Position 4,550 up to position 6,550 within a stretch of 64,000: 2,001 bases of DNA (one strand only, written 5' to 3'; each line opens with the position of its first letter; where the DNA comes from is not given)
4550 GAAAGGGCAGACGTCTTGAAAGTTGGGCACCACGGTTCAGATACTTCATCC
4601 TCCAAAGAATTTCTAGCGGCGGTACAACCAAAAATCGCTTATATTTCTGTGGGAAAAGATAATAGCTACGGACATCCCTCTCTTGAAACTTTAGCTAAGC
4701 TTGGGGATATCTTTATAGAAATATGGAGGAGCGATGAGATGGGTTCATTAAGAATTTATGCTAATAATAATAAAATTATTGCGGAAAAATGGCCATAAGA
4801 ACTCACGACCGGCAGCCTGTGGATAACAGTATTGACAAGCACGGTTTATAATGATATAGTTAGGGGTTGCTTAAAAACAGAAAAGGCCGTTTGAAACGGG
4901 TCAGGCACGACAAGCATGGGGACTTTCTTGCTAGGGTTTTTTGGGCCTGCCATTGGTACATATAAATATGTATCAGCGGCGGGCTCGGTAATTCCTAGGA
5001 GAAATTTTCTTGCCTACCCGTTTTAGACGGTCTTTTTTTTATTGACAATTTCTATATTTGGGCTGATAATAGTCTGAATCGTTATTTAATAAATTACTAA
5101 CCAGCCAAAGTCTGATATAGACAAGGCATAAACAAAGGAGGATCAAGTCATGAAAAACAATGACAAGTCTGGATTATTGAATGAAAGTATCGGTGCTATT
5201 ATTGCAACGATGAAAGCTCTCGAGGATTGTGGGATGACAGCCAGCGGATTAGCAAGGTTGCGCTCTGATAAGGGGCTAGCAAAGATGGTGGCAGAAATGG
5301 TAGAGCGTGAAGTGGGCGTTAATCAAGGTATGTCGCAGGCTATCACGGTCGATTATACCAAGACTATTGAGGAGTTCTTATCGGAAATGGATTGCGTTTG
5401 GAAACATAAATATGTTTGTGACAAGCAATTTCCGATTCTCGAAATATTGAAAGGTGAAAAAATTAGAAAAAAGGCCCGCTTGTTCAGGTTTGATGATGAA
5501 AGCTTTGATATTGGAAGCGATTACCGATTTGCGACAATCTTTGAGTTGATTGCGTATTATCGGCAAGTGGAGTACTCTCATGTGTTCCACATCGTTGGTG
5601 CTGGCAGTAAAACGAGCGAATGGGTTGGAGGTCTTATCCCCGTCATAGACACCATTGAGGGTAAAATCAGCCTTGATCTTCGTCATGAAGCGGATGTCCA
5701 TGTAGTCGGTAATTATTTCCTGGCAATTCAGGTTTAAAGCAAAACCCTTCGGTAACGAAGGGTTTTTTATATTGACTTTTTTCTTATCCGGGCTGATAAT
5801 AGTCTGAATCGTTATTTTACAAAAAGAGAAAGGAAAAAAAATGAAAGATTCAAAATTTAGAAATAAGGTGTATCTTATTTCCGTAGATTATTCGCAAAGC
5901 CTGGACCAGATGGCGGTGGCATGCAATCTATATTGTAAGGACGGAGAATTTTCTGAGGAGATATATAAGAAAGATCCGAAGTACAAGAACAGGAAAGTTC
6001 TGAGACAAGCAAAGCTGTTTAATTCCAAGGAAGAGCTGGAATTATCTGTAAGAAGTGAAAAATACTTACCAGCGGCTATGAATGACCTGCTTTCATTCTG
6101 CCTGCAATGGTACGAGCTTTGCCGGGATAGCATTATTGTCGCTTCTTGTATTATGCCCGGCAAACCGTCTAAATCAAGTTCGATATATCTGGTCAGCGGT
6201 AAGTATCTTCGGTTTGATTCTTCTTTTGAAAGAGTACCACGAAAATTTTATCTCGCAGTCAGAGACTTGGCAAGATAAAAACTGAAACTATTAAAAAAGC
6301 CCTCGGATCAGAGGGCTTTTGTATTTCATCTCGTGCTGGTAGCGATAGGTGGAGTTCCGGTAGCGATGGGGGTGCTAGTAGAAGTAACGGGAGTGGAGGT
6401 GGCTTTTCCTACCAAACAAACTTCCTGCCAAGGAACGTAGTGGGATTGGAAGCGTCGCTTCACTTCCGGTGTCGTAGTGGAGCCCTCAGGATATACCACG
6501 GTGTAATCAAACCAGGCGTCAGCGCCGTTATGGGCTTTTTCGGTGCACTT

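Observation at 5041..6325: Twin single-gene cassettes with a duplicated promoter/leader and divergent paralogous proteins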

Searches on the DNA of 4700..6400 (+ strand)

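Call 10: search_rna_families(source=window, start=4700, end=6400, threshold=evalue, max_evalue=10, show_alignments=2)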
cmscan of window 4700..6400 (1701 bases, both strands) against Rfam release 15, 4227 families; matches with E-value up to 10: 14.
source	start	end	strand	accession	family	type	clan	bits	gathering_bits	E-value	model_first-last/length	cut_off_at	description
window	5736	5857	-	RF01859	Phe_leader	Cis-reg; leader;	-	32.2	55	0.005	1-125/125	no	Phenylalanine leader peptide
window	6188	6325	+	RF01859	Phe_leader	Cis-reg; leader;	-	31.6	55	0.0069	1-125/125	no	Phenylalanine leader peptide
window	5684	5773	+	RF01772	rnk_pseudo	Cis-reg; leader;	-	26.2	55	0.084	1-108/108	no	Pseudomonas rnk leader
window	5733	5800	-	RF01772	rnk_pseudo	Cis-reg; leader;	-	22.4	55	0.57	1-108/108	no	Pseudomonas rnk leader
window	5712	5783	+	RF01770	rimP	Cis-reg; leader;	-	22.4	47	0.89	1-102/102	no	Gammaprotebacteria rimP leader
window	6290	6361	-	RF01859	Phe_leader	Cis-reg; leader;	-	21.6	55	1.1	1-125/125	no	Phenylalanine leader peptide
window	5734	5804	-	RF02064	STnc370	Gene; sRNA;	-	21.6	54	8.7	1-71/71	no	Enterobacterial sRNA STnc370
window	5656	5882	+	RF01578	RUF1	Gene; sRNA;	-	20.4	70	0.46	1-264/264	no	Plasmodium RNA of unkown function RUF1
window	4925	5011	+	RF01483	rli56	Cis-reg;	-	20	47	3.2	1-100/100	no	Listeria sRNA rli56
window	5680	5770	+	RF00514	His_leader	Cis-reg; leader;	-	19.7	49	2.4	1-126/126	no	Histidine operon leader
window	6242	6325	+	RF00506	Thr_leader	Cis-reg; leader;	-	19.2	55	1.3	1-118/118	no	Threonine operon leader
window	6197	6324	+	RF00514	His_leader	Cis-reg; leader;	-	17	49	8.6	1-126/126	no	Histidine operon leader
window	5738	5869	-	RF04180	BTnc231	Gene; sRNA;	-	16.3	80.4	2.5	1-154/154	no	Bacteroides sRNA BTnc231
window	5489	5546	+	RF00277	SNORD49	Gene; snRNA; snoRNA; CD-box;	CL00062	12.9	37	6.2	1-71/71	no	Small nucleolar RNA SNORD49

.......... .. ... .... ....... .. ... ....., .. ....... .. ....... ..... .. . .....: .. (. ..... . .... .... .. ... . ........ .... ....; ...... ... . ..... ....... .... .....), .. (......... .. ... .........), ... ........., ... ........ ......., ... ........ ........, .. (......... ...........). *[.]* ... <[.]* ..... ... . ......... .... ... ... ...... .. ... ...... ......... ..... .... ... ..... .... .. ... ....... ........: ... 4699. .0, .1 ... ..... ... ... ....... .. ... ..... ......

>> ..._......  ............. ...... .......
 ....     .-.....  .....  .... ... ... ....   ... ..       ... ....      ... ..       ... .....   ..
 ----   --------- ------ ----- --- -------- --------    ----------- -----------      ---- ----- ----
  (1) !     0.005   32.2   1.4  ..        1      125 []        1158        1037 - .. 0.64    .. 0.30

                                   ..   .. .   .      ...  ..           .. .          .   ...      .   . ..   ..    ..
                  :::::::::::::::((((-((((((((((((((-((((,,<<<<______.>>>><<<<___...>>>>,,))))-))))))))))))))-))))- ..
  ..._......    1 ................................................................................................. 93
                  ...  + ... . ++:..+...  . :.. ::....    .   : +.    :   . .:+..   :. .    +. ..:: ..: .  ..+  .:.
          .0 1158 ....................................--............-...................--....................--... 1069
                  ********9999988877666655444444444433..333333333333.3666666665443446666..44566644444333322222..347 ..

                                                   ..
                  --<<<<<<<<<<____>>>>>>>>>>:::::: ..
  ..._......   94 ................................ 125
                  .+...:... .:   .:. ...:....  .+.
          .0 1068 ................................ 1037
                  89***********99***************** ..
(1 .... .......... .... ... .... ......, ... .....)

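Call 87: build_rna_model(alignment_id=A5, structure=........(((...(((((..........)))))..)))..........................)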
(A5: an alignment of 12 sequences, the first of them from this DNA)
Model R1 built from alignment A5 (12 sequences, 65 columns); structure: as given.
model positions 60; base pairs 8; branch points 0; effective number of sequences 6.74; information 0.931 bits per position. Calibrated on 0.2 Mb of random sequence (short: E-values are rough).
structure used (alignment columns):
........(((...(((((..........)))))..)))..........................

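Call 88: search_with_rna_model(model_id=R1, sources=[window, L002, L006, L008, L009, L010, L013, L014, L016, L025, L026, L027, L029, L031, L036, L039, L040, L041, L012, L015, L017, L018, L019, L020, L021, L022, L023, L024, L028, L032], max_evalue=1)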
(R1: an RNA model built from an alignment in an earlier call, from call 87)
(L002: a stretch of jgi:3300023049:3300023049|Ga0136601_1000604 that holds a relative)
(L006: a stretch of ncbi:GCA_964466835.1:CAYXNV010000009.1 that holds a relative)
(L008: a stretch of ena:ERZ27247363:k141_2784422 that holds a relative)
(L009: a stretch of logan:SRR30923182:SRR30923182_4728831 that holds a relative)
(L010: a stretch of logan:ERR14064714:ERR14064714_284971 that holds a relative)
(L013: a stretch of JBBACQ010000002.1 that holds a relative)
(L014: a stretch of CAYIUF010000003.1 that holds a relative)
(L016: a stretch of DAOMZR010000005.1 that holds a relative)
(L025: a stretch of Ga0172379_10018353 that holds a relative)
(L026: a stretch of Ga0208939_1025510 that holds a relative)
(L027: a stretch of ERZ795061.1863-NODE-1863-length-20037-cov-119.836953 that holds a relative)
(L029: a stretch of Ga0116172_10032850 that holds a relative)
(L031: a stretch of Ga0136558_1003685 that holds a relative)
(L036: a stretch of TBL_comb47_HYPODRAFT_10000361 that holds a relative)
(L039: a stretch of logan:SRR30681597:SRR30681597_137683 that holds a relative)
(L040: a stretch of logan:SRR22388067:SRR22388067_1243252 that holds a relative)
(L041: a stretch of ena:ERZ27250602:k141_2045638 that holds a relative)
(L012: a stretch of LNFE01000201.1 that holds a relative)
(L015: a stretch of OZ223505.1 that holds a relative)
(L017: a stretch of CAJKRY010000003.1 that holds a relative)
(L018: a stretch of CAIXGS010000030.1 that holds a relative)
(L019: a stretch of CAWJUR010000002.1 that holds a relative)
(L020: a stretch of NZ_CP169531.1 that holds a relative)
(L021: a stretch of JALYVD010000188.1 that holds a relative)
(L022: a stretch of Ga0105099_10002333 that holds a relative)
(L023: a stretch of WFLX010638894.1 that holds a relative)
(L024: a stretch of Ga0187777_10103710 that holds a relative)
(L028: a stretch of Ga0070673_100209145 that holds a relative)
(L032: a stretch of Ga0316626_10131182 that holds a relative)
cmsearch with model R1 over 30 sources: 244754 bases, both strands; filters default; matches with E-value up to 1: 27.
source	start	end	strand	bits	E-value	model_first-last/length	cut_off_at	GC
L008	7944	8003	+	74.8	1.8e-18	1-60/60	no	0.37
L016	2584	2641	+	73.4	4.6e-18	1-60/60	no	0.33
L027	5188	5245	+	73.4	4.6e-18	1-60/60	no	0.33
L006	678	736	+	69.2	7.6e-17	1-60/60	no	0.32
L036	843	902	-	68.2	1.5e-16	1-60/60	no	0.35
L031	5578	5635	+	67.9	1.9e-16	1-60/60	no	0.34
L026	2274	2331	-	67.9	2e-16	1-60/60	no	0.33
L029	868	925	+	67.9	2e-16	1-60/60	no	0.33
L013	3154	3216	-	66.9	3.8e-16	1-60/60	no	0.37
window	5096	5152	+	66.4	5.3e-16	1-60/60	no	0.4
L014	298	355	-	65.7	8.6e-16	1-60/60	no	0.47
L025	4669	4728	-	63.8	3.1e-15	1-60/60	no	0.32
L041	452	509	+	57.7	2e-13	1-60/60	no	0.36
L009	602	663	+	53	4.7e-12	1-60/60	no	0.44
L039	594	646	+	52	9.4e-12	1-60/60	no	0.32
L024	168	210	+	26.4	0.00036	9-51/60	no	0.49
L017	3189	3216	+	24.2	0.0016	9-37/60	no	0.46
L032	369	400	-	20.8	0.016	9-37/60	no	0.44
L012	2231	2258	-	20.4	0.021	9-37/60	no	0.57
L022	8506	8539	+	19.6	0.035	9-40/60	no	0.47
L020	3026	3051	-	18.5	0.075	9-36/60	no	0.58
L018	7513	7543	+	17.5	0.15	9-37/60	no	0.61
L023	1957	1984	+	16.9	0.22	9-38/60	no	0.57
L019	5237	5259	+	15.9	0.44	9-36/60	no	0.57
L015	3350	3407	+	15.8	0.48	1-60/60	no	0.62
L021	618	641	-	15.5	0.57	9-36/60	no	0.54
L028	1324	1346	-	14.9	0.88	9-36/60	no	0.61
